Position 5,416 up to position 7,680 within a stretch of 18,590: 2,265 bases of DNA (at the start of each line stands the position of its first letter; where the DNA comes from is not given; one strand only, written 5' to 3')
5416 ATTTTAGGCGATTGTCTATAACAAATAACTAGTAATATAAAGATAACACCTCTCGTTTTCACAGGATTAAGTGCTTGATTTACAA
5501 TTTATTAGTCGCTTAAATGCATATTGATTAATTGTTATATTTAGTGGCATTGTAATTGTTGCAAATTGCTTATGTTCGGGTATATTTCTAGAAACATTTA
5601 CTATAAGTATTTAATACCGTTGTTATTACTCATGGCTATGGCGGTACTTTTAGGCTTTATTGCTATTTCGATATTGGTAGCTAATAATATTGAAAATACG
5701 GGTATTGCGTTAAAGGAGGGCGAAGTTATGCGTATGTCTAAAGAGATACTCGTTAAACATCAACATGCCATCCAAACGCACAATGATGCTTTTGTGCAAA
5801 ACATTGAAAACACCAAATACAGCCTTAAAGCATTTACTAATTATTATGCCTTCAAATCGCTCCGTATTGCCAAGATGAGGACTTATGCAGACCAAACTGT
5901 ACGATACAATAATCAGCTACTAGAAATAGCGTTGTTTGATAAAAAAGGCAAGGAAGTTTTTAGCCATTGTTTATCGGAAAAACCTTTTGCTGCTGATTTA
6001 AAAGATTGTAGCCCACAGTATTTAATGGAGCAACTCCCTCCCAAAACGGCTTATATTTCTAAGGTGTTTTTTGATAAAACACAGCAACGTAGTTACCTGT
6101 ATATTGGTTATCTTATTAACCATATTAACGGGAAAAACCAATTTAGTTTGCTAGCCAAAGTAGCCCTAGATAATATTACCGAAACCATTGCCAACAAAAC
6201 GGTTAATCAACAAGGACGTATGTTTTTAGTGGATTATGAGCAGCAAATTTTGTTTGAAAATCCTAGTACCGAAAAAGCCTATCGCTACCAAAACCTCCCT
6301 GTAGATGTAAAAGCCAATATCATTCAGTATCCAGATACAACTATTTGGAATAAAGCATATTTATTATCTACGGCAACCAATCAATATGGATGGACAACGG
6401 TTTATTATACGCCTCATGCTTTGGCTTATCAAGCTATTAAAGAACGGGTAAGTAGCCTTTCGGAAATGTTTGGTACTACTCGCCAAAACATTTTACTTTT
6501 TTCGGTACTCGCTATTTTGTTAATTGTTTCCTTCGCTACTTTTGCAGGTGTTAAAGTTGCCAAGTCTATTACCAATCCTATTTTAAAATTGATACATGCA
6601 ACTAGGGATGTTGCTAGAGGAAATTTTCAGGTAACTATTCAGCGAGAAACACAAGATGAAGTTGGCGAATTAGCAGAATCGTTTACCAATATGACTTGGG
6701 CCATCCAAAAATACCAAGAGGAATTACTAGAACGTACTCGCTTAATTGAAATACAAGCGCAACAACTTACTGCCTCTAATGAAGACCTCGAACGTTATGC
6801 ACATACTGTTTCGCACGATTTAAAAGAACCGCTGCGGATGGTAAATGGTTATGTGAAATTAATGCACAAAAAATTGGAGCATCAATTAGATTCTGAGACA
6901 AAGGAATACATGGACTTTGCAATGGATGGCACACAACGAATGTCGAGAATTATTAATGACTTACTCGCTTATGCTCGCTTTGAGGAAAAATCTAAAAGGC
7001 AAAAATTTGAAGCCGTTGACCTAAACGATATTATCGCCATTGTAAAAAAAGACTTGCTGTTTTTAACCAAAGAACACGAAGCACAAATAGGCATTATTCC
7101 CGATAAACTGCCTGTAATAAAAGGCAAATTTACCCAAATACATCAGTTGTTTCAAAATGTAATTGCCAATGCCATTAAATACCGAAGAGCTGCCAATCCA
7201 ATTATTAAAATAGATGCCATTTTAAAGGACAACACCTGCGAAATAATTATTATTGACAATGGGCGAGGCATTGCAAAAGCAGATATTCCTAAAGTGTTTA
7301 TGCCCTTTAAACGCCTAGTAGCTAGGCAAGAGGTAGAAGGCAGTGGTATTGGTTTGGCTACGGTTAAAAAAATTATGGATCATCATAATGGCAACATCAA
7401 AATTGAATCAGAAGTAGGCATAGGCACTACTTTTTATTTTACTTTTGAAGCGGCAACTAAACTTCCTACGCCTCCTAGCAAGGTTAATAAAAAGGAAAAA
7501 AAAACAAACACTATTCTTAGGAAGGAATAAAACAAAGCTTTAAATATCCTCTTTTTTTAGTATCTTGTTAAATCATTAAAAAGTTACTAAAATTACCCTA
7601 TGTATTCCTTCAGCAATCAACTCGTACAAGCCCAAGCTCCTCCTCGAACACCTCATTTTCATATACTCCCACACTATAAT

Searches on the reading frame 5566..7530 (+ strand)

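Call 8: search_protein_families(library=pfam, proteins=[window:5566-7530:+], max_evalue=0.01)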
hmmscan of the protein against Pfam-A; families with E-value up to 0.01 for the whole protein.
window:5566-7530:+ (654 aa): 6 families
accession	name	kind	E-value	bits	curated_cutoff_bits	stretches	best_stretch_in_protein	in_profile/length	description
PF02518.31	HATPase_c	-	7e-25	88.1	26.4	1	523-629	4-109/111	Histidine kinase-, DNA gyrase B-, and HSP90-like ATPase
PF00512.31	HisKA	-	4.6e-12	46.2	26.9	1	410-474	4-65/66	His Kinase A (phospho-acceptor) domain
PF00672.30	HAMP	-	7.9e-10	39.4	25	1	331-376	2-47/53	HAMP domain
PF14501.12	HATPase_c_5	-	1.4e-05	25.4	22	1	524-616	5-91/102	GHKL domain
PF02743.24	dCache_1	-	0.002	18.1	45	1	82-279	28-226/240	Cache domain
PF13581.12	HATPase_c_2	-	0.0028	18.1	27.4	1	532-607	39-112/127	Histidine kinase-like ATPase domain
